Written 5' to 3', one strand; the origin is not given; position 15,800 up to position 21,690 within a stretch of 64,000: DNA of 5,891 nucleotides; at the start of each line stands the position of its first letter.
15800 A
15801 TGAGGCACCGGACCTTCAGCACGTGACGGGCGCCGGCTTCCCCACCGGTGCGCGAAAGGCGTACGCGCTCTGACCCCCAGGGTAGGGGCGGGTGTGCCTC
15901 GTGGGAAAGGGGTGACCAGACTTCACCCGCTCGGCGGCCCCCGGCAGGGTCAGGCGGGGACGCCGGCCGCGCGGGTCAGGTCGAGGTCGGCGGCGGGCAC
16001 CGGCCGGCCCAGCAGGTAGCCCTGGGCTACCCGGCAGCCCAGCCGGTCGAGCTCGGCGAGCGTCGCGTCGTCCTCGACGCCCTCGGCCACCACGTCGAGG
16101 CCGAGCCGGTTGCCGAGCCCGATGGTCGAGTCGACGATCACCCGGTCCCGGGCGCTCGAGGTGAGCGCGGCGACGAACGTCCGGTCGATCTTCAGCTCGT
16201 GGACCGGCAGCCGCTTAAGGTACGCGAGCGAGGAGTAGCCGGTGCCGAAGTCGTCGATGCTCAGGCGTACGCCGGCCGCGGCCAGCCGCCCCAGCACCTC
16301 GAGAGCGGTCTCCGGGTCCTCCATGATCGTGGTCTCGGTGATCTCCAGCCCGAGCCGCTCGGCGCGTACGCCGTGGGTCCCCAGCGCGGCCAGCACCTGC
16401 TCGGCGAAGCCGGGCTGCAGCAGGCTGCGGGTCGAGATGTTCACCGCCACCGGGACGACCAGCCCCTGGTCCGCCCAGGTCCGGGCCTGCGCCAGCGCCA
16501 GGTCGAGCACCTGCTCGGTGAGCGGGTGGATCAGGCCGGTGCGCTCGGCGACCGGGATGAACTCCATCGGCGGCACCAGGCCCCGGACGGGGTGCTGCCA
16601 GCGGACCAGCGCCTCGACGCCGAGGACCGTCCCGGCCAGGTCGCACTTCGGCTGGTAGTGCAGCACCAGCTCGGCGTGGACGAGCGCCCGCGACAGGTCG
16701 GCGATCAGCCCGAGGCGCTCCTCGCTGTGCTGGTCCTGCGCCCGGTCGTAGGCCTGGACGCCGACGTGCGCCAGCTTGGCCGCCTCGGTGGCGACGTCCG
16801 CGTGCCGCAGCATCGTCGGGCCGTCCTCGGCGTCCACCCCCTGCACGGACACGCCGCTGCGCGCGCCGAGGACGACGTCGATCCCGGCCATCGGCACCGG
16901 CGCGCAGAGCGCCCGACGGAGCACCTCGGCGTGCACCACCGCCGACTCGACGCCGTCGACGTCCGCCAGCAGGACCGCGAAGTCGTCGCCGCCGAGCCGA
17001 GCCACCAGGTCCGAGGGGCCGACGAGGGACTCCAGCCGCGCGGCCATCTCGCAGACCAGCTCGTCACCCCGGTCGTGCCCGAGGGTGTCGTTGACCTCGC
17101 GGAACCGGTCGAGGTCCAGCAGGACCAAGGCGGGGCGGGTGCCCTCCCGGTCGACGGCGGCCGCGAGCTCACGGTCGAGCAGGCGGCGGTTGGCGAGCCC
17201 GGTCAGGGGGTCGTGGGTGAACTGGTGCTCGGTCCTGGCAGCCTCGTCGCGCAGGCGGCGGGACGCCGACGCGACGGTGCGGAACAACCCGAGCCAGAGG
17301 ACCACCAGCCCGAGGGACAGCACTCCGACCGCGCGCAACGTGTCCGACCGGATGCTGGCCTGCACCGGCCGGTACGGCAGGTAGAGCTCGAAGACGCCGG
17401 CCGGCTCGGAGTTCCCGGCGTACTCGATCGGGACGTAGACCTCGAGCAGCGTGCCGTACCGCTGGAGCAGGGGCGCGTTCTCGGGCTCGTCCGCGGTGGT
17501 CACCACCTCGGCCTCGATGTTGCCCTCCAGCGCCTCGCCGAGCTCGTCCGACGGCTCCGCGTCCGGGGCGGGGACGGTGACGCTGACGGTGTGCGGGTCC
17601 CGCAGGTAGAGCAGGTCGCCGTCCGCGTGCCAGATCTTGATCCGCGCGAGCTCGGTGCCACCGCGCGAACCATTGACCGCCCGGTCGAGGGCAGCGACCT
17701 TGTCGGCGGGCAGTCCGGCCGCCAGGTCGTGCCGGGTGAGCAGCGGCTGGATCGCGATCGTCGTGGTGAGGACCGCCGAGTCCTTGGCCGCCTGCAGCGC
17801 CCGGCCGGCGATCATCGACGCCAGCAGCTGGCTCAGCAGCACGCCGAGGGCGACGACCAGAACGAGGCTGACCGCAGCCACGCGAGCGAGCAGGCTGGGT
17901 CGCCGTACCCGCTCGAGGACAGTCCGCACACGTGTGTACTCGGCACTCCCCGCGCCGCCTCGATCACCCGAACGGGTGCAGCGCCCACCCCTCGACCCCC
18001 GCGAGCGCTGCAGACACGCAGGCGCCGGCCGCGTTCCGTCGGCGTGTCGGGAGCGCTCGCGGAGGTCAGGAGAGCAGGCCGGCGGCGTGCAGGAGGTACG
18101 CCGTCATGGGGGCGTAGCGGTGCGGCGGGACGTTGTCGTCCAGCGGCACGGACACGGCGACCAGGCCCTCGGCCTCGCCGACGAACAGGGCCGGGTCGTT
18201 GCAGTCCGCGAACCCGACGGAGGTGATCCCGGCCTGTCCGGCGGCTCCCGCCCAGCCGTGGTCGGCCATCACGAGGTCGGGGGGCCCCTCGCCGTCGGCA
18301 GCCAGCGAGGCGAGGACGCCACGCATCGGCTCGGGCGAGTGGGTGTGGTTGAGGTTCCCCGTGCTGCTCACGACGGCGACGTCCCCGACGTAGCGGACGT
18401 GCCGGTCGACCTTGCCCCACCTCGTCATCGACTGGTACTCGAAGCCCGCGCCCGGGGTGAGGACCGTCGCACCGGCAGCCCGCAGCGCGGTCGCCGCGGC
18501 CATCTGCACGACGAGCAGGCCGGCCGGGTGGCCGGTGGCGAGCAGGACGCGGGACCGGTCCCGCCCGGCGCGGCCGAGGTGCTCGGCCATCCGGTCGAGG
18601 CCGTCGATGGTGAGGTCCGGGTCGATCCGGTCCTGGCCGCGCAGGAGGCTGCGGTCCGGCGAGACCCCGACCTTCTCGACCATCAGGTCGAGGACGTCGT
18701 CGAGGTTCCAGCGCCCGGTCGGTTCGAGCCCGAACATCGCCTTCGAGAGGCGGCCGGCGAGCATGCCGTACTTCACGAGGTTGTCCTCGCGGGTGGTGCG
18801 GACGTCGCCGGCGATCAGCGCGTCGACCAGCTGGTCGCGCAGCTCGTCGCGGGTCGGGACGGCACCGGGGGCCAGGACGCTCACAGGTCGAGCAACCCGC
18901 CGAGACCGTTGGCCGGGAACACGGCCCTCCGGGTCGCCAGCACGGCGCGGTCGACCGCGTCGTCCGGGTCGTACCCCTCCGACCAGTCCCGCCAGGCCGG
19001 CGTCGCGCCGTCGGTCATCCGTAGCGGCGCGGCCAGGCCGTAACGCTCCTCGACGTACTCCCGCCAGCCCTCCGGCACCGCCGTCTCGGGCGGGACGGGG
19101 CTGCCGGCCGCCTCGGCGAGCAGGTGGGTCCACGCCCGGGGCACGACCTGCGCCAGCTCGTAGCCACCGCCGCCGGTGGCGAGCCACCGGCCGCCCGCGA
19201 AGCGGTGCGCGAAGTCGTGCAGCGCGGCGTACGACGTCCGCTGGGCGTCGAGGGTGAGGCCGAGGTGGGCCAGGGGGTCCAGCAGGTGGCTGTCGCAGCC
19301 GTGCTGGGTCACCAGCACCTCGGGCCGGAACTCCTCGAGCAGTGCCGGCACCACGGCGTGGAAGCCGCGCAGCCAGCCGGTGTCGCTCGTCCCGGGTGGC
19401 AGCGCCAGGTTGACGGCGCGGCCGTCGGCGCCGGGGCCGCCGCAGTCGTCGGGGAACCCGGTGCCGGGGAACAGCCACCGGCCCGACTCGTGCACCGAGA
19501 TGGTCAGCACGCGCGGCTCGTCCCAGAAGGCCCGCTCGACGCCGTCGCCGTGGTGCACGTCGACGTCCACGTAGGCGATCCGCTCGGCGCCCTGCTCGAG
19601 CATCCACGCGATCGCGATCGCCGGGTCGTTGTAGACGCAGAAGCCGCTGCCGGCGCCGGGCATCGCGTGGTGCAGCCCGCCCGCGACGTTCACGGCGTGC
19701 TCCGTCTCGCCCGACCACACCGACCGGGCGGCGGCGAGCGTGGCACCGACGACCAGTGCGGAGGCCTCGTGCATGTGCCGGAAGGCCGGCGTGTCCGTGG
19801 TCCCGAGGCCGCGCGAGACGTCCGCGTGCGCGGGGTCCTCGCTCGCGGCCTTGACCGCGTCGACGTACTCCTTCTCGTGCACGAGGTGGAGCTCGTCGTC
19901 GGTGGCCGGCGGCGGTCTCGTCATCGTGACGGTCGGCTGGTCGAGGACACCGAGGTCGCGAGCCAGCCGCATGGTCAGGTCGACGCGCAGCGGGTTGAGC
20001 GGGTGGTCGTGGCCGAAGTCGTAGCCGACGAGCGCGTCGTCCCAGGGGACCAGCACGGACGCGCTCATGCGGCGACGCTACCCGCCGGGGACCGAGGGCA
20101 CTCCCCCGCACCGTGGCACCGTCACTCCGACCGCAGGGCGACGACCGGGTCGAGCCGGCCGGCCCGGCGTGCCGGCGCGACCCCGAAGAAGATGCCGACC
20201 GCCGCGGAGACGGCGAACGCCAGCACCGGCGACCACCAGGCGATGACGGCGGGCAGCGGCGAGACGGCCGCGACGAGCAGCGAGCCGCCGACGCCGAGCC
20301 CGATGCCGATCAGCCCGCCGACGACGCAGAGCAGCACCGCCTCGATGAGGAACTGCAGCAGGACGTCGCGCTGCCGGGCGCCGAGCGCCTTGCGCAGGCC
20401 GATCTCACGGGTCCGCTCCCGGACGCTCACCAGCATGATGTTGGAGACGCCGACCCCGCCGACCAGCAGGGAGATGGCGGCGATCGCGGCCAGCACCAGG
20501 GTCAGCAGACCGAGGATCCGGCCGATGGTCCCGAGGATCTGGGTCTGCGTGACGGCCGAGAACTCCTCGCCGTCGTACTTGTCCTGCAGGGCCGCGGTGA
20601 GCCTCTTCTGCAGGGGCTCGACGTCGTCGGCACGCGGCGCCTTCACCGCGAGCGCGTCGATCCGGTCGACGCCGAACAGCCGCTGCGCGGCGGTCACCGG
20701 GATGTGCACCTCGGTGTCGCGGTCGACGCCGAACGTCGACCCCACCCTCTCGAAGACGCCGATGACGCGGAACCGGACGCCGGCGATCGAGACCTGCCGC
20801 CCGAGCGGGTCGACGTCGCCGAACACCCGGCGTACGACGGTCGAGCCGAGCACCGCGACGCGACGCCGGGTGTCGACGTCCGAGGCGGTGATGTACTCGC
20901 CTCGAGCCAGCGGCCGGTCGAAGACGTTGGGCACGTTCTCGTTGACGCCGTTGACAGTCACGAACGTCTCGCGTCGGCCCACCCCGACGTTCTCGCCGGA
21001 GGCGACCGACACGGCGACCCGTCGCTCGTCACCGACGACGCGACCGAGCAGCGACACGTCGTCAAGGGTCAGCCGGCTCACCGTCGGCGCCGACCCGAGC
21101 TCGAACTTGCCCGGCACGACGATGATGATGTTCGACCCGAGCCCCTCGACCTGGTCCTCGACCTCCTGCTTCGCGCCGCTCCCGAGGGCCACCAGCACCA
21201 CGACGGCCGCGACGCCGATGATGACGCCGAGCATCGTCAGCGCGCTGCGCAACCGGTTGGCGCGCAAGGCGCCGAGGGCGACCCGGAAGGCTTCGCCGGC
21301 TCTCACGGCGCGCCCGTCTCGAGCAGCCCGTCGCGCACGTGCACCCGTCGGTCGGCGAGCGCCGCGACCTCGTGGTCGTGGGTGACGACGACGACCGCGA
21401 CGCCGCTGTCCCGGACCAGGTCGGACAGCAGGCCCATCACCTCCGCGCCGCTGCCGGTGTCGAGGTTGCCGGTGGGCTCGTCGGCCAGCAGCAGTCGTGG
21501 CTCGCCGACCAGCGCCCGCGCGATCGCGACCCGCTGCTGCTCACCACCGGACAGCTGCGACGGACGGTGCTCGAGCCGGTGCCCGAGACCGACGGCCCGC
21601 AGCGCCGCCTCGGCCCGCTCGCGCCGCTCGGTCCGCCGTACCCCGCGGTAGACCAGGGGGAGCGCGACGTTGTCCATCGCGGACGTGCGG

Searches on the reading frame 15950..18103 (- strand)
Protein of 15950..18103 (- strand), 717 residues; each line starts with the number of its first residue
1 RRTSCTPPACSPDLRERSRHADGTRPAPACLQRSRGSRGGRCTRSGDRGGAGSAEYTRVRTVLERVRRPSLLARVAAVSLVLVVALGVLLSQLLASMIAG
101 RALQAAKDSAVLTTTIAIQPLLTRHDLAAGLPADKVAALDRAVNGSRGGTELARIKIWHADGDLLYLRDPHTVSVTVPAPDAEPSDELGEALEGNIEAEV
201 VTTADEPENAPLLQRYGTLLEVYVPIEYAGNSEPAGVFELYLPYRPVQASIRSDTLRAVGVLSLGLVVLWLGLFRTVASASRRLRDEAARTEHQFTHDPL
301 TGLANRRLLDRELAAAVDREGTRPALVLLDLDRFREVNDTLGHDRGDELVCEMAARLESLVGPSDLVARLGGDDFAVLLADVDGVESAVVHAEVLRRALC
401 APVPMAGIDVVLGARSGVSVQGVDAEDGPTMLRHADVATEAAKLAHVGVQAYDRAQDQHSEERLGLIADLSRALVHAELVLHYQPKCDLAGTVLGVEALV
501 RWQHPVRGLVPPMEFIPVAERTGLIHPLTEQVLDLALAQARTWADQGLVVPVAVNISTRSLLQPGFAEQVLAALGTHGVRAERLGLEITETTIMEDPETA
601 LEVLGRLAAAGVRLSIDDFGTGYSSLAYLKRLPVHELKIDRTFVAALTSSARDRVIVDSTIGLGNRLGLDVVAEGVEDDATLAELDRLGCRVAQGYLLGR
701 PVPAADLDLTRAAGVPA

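Call 38: search_protein_families(library=pfam, proteins=[window:15950-18103:-], max_evalue=0.0001)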
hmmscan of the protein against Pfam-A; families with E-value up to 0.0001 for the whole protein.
window:15950-18103:- (717 aa): 2 families
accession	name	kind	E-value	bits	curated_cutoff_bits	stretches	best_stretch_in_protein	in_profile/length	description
PF00563.25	EAL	-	1.9e-70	237.3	31.3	1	468-701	2-236/236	EAL domain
PF00990.26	GGDEF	-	1.2e-32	113.4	23.8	1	296-445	2-157/161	Diguanylate cyclase, GGDEF domain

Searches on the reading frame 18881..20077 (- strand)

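Call 38: search_protein_families(library=pfam, proteins=[window:18881-20077:-], max_evalue=0.0001)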
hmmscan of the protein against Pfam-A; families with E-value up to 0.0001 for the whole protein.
window:18881-20077:- (398 aa): 1 family
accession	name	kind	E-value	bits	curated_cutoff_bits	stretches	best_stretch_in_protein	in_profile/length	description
PF00850.24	Hist_deacetyl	-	4.4e-82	276.2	27.9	1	25-321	1-296/298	Histone deacetylase domain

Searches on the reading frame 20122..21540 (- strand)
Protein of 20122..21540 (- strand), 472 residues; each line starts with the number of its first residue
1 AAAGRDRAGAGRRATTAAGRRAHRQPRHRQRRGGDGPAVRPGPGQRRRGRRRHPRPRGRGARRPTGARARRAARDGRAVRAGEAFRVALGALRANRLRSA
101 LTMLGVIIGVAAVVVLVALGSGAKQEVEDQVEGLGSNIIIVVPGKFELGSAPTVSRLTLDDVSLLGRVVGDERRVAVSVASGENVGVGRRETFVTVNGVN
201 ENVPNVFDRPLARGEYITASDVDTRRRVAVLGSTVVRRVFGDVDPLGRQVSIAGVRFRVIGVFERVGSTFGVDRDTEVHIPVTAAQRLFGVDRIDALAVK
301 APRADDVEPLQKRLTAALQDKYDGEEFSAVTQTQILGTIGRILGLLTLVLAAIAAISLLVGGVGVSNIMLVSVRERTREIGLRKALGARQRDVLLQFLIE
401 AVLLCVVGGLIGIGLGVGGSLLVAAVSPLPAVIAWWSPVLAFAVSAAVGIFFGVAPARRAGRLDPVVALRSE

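Call 38: search_protein_families(library=pfam, proteins=[window:20122-21540:-], max_evalue=0.0001)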
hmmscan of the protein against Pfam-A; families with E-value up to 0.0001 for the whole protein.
window:20122-21540:- (472 aa): 2 families
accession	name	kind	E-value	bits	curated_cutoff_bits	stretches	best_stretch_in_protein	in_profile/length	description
PF12704.14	MacB_PCD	-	8.4e-41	141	27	1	99-316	1-206/207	MacB-like periplasmic core domain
PF02687.27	FtsX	-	9.7e-23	80.9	25.5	1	352-465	2-120/120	FtsX-like permease C-terminal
